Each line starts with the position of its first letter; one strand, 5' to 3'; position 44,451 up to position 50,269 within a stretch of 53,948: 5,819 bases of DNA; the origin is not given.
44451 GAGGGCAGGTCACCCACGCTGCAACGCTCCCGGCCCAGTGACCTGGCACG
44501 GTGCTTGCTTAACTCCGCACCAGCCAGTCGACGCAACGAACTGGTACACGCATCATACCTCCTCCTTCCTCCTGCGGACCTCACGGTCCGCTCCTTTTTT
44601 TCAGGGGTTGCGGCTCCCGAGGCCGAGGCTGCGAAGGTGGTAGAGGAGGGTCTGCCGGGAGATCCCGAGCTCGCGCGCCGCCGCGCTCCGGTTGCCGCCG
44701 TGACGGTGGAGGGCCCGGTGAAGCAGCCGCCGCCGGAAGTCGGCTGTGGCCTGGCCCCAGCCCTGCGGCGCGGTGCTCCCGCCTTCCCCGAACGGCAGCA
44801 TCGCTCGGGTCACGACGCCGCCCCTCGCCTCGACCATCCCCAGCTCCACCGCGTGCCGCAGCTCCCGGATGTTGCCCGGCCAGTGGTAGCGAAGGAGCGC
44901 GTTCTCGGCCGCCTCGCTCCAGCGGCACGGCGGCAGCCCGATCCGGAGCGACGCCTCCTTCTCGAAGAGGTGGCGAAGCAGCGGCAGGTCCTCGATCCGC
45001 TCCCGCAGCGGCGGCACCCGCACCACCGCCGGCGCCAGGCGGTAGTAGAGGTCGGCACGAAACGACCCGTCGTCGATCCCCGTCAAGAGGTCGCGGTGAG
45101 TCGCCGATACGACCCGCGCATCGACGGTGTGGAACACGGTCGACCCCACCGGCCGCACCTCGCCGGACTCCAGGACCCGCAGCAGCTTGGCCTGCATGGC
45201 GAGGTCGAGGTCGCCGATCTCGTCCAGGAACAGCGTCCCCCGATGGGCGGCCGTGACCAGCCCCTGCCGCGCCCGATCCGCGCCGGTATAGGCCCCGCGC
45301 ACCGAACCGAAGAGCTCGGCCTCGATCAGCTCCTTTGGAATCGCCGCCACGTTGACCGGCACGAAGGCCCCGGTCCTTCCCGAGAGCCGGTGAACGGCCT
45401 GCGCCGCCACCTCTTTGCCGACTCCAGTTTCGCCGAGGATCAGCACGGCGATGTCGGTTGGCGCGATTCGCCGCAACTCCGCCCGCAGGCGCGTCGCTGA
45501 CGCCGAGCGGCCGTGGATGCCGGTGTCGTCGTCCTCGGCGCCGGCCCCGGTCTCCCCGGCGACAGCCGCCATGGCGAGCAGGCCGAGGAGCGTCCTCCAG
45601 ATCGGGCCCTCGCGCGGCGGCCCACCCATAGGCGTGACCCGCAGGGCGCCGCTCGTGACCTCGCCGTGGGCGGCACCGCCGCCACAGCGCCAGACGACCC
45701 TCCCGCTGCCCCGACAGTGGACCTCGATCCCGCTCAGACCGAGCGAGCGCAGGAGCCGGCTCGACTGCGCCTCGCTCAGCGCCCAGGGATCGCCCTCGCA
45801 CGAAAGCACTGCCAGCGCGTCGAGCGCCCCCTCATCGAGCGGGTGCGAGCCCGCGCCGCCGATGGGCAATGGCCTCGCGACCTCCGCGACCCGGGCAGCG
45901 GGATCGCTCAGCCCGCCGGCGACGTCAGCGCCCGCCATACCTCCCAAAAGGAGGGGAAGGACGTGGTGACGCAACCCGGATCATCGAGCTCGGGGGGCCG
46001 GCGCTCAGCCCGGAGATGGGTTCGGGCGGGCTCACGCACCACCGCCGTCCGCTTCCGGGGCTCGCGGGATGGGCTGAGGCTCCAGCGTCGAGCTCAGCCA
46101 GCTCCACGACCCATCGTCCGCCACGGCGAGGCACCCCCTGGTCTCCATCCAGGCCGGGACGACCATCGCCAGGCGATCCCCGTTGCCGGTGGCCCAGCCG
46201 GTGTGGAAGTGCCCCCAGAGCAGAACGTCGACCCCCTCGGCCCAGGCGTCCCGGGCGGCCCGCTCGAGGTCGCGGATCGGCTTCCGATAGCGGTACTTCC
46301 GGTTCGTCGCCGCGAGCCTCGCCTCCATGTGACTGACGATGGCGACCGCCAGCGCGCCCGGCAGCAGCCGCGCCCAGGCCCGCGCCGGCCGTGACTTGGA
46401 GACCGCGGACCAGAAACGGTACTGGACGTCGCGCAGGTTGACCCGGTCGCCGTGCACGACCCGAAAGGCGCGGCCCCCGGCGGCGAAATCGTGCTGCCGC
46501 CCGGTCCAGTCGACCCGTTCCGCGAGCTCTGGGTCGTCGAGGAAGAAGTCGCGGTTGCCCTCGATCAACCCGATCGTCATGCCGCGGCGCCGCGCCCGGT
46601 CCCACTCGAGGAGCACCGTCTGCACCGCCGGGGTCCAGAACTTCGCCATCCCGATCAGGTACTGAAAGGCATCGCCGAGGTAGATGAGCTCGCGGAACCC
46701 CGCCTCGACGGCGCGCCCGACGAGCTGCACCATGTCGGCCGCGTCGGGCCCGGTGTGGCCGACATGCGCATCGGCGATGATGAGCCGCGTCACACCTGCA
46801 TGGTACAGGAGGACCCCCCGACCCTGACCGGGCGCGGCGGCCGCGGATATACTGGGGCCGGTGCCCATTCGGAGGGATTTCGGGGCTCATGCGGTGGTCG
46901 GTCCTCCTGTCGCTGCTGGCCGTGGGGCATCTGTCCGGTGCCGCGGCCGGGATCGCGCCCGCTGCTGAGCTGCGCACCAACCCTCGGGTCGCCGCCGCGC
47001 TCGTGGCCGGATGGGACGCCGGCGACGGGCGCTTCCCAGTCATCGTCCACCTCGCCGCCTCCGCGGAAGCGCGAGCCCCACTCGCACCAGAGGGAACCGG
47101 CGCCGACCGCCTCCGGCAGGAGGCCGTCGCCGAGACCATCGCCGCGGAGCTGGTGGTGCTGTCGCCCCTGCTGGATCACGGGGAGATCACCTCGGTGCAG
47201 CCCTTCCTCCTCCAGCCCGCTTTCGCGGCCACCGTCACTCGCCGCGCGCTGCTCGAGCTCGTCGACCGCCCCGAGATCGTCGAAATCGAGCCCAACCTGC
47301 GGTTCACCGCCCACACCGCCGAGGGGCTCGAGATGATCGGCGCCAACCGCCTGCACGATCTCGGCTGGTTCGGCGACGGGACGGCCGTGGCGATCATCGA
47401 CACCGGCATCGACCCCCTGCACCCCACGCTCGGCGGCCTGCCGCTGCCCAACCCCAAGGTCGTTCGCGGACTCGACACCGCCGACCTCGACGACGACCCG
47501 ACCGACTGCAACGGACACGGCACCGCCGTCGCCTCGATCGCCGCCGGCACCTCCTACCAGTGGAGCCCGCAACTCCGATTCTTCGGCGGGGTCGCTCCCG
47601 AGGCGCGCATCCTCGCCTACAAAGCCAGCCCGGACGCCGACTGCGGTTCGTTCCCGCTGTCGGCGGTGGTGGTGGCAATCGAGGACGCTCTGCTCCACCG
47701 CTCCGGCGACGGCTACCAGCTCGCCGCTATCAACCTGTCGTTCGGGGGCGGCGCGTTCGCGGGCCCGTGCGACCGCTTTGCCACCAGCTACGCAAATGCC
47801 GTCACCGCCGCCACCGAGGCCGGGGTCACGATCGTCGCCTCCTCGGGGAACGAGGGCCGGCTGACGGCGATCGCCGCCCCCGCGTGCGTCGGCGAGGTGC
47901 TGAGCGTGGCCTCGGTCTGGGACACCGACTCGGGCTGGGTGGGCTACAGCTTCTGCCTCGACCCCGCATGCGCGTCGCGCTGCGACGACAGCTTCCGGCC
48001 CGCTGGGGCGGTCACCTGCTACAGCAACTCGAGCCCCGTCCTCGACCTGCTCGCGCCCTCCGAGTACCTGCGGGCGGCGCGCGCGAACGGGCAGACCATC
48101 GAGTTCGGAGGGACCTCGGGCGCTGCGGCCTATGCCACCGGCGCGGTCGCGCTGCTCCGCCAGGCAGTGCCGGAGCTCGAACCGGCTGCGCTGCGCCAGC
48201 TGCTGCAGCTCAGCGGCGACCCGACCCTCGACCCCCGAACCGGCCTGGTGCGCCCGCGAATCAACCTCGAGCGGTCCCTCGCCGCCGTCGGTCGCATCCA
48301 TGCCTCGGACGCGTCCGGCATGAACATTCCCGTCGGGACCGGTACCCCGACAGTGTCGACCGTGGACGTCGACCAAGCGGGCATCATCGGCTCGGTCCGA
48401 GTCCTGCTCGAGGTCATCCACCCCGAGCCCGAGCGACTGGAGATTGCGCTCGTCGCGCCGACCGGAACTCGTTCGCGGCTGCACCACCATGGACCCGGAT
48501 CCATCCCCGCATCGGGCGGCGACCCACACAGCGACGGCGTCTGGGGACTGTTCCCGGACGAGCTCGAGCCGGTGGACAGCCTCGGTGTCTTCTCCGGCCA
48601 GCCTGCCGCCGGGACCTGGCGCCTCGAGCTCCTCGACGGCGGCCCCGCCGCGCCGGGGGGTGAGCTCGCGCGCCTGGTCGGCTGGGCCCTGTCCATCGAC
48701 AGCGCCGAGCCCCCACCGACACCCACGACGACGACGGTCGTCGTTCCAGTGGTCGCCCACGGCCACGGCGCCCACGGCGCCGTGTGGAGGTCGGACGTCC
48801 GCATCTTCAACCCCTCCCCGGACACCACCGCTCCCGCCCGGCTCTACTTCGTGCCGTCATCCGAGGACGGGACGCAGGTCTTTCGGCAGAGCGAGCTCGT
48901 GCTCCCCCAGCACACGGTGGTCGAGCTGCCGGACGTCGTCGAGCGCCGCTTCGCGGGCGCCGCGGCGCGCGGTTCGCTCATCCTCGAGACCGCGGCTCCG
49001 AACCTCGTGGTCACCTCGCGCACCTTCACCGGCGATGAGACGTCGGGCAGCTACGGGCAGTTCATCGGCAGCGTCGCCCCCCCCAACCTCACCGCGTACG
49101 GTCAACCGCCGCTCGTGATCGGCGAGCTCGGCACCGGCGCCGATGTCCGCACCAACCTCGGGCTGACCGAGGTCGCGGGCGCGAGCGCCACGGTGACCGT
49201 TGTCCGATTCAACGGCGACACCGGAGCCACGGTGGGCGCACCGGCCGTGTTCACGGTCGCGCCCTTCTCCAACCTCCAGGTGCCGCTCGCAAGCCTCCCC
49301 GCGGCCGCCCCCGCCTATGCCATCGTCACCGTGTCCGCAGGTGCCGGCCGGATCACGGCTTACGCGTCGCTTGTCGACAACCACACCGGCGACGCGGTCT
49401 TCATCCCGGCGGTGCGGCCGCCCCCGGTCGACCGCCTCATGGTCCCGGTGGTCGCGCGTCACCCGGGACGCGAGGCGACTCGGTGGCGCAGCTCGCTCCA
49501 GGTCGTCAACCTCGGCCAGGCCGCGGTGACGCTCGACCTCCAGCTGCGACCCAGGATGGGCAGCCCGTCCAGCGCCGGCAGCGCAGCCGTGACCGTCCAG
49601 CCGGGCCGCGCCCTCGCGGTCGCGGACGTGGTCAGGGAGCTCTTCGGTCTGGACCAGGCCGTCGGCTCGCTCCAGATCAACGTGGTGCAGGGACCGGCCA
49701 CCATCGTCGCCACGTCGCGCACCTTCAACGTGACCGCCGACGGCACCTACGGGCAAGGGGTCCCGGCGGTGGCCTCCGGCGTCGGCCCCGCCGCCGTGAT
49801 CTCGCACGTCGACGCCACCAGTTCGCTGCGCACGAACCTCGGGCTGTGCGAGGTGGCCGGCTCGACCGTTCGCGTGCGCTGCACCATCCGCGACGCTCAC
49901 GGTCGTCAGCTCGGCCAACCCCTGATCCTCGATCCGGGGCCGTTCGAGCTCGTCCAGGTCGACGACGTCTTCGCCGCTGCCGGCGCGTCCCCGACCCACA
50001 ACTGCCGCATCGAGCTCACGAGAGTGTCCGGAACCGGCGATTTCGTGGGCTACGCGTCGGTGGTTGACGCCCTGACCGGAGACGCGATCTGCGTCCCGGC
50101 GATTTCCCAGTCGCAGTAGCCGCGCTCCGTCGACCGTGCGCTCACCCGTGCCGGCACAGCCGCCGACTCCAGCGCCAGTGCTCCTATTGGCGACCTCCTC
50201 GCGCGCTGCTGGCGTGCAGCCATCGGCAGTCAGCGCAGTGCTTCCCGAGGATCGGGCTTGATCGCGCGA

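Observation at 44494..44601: Candidate sigma-54-dependent small RNA with an anti-Shine-Dalgarno seed, next to a bEBP gene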

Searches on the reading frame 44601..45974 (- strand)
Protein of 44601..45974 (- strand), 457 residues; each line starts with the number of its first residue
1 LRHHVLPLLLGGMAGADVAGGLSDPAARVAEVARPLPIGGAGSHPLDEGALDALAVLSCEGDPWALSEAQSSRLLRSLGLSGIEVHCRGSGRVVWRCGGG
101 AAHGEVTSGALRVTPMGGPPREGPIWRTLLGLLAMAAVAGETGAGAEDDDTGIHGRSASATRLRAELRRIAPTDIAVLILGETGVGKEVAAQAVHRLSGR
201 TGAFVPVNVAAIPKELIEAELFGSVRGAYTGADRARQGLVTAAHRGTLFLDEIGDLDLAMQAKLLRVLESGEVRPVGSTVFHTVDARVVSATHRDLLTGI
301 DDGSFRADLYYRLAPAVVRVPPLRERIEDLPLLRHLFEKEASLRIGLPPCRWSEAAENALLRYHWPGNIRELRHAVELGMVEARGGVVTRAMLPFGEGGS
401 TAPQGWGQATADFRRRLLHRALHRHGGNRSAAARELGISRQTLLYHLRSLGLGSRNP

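Call 9: search_protein_families(library=pfam, proteins=[window:44601-45974:-])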
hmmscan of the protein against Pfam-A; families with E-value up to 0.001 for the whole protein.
window:44601-45974:- (457 aa): 11 families
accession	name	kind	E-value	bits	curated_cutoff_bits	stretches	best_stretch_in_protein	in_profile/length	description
PF00158.32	Sigma54_activat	-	5.8e-60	202.2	20.2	1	154-315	2-164/168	Sigma-54 interaction domain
PF14532.12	Sigma54_activ_2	-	6e-18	65.9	25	1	155-323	2-138/138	Sigma-54 interaction domain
PF25601.1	AAA_lid_14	-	1.9e-15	56.9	27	1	324-395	1-72/87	AAA+ ATPase lid domain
PF02954.25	HTH_8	-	1.7e-10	40.9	22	1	415-448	7-40/42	Bacterial regulatory protein, Fis family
PF07728.20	AAA_5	-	2.3e-06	28.1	22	1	177-274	2-96/139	AAA domain (dynein-related subfamily)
PF01078.27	Mg_chelatase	-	1.1e-05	25.3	20.3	1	231-274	93-136/207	Magnesium chelatase, subunit ChlI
PF13556.12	HTH_30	-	1.3e-05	25.4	27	1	420-449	6-35/59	PucR C-terminal helix-turn-helix domain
PF07724.20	AAA_2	-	0.00051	20.6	27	1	176-275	5-106/166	AAA domain (Cdc48 subfamily)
PF13518.12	HTH_28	-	0.00069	20.1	25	0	413-446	1-31/52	Helix-turn-helix domain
PF00493.29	MCM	-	0.00088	18.9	23.3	0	173-288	56-165/224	MCM P-loop domain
PF12840.13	HTH_20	-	0.00095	19.5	27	0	423-450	15-42/51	Helix-turn-helix domain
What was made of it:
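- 44601..45938 (-): Sigma-54 enhancer-binding protein gene, convergent with the sRNA. The start is probably ATG 45938; the longest ORF starts at 45974. Pfam finds Sigma54_activat (5.8e-60), AAA_lid_14 and HTH_8 (call 9).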

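Call 53: search_protein_families(library=ncbifam, proteins=[window:44601-45938:-], max_evalue=0.001)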
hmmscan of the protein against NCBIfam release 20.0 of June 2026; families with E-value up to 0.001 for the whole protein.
window:44601-45938:- (445 aa): 29 families (the best 25 are shown)
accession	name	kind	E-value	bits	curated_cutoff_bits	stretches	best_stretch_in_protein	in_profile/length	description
NF003451.0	PRK05022.1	equivalog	3.7e-87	293.2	476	1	136-440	187-510/512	nitric oxide reductase transcriptional regulator NorR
NF041552.1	TF_PrdR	equivalog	4.4e-82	276.2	795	1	137-436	265-574/577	sigma-54 dependent transcriptional regulator PrdR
TIGR02915.1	PEP_resp_reg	equivalog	6.8e-78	262.5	502.6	1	137-434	137-438/445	PEP-CTERM-box response regulator transcription factor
TIGR02329.1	propionate_PrpR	equivalog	9.4e-78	262.1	499.2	1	140-436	213-525/526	propionate catabolism operon regulatory protein PrpR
NF038308.1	RNA_repair_RtcR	equivalog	8.2e-76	255.9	650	1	132-382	173-433/530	RNA repair transcriptional activator RtcR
TIGR01818.1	ntrC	equivalog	6.8e-75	252.6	558.6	1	129-365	124-361/463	nitrogen regulation protein NR(I)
NF011953.0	PRK15424.1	equivalog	1.5e-72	245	703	1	136-437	216-533/538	propionate catabolism operon regulatory protein PrpR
TIGR01817.1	nifA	equivalog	6.5e-72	243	528.85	1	137-387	194-444/534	nif-specific transcriptional activator NifA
NF008469.0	PRK11361.1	equivalog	1.1e-68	232.1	714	1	145-440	149-456/461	acetoacetate metabolism transcriptional regulator AtoC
NF007689.0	PRK10365.1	equivalog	2.1e-68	231.1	760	1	121-435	121-439/441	sigma-54-dependent response regulator transcription factor ZraR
NF011695.0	PRK15115.1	equivalog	1.7e-67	228.1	763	1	128-435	124-432/445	two-component system response regulator GlrR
TIGR02974.1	phageshock_pspF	equivalog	3.3e-67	227.1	443.55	1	143-368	3-230/336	phage shock protein operon transcriptional activator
NF041906.1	V4R_TF_MobR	exception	8.9e-65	219.2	999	1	143-365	236-459/544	phenol degradation transcriptional regulator MobR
NF008176.1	PRK10923.1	equivalog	4.3e-64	216.8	620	1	154-375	153-375/469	nitrogen regulation protein NR(I)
NF041946.1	LuxO_transreg_Vib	equivalog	7.6e-63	212.9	800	1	137-382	131-377/463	quorum-sensing sigma-54 dependent transcriptional regulator LuxO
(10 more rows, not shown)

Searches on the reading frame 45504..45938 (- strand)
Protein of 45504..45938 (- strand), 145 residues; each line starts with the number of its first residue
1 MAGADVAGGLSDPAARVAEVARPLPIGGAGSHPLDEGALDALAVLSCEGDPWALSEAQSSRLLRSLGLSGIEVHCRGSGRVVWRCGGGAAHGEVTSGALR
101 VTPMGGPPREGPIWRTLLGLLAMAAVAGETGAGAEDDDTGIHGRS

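Call 60: search_protein_families(library=pfam, proteins=[window:45504-45938:-], max_evalue=10)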
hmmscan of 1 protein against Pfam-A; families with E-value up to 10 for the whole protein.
seq(145 aa): 0 families
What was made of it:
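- Tried and rejected: No Pfam family matches even at E<=10 (call 60).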

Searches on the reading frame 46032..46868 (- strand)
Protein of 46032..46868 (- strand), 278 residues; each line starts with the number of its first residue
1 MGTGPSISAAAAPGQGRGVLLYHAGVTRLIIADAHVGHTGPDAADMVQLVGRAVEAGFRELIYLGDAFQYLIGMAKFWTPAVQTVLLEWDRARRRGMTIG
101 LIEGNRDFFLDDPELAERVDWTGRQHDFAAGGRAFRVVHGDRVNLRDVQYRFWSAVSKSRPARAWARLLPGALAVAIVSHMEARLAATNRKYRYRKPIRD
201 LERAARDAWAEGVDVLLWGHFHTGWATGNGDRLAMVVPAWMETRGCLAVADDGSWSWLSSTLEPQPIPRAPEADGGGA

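Call 9: search_protein_families(library=pfam, proteins=[window:46032-46868:-])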
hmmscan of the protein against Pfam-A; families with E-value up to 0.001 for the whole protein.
window:46032-46868:- (278 aa): 0 families

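Call 31: search_protein_families(library=pfam, proteins=[window:46032-46868:-], max_evalue=0.01)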
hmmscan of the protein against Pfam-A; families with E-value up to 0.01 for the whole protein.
window:46032-46868:- (278 aa): 1 family
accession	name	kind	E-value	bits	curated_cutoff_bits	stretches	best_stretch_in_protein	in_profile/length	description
PF12850.12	Metallophos_2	-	0.0035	17.8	27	0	29-147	4-91/154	Calcineurin-like phosphoesterase superfamily domain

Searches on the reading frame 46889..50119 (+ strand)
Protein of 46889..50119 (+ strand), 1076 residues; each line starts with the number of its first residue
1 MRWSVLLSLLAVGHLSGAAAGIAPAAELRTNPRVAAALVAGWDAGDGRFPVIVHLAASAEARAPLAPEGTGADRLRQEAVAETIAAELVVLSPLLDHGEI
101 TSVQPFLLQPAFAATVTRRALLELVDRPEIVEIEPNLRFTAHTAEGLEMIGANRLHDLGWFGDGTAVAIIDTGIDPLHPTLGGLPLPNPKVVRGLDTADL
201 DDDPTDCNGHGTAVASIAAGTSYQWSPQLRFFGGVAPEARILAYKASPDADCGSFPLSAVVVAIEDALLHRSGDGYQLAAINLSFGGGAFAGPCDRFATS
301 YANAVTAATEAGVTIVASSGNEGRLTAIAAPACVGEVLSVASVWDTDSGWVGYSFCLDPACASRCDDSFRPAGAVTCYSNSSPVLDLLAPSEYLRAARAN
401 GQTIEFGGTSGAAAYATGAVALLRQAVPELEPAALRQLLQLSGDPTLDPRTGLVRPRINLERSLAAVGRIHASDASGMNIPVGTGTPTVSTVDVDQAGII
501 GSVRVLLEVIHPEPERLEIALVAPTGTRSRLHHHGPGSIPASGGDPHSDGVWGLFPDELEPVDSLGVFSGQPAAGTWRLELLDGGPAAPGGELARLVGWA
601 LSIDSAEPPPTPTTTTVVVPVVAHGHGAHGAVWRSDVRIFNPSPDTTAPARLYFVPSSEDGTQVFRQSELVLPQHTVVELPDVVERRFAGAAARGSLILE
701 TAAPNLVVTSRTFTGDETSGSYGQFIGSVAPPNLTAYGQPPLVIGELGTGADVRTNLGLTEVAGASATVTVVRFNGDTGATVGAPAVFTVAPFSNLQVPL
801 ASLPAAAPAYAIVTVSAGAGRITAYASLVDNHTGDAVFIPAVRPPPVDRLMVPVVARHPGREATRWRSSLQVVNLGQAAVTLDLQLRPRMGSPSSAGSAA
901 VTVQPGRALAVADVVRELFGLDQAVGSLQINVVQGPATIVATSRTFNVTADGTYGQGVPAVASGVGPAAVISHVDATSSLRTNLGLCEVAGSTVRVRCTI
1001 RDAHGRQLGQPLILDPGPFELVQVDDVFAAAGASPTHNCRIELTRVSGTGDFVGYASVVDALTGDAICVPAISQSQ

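Call 9: search_protein_families(library=pfam, proteins=[window:46889-50119:+])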
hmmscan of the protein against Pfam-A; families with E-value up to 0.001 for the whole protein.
window:46889-50119:+ (1076 aa): 2 families
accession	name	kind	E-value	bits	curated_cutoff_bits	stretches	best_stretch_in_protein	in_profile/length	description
PF00082.27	Peptidase_S8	-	2.6e-37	129.1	21.8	1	162-440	1-270/288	Subtilase family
PF01483.27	P_proprotein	-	6.2e-08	33.1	21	1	502-602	3-85/86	Proprotein convertase P-domain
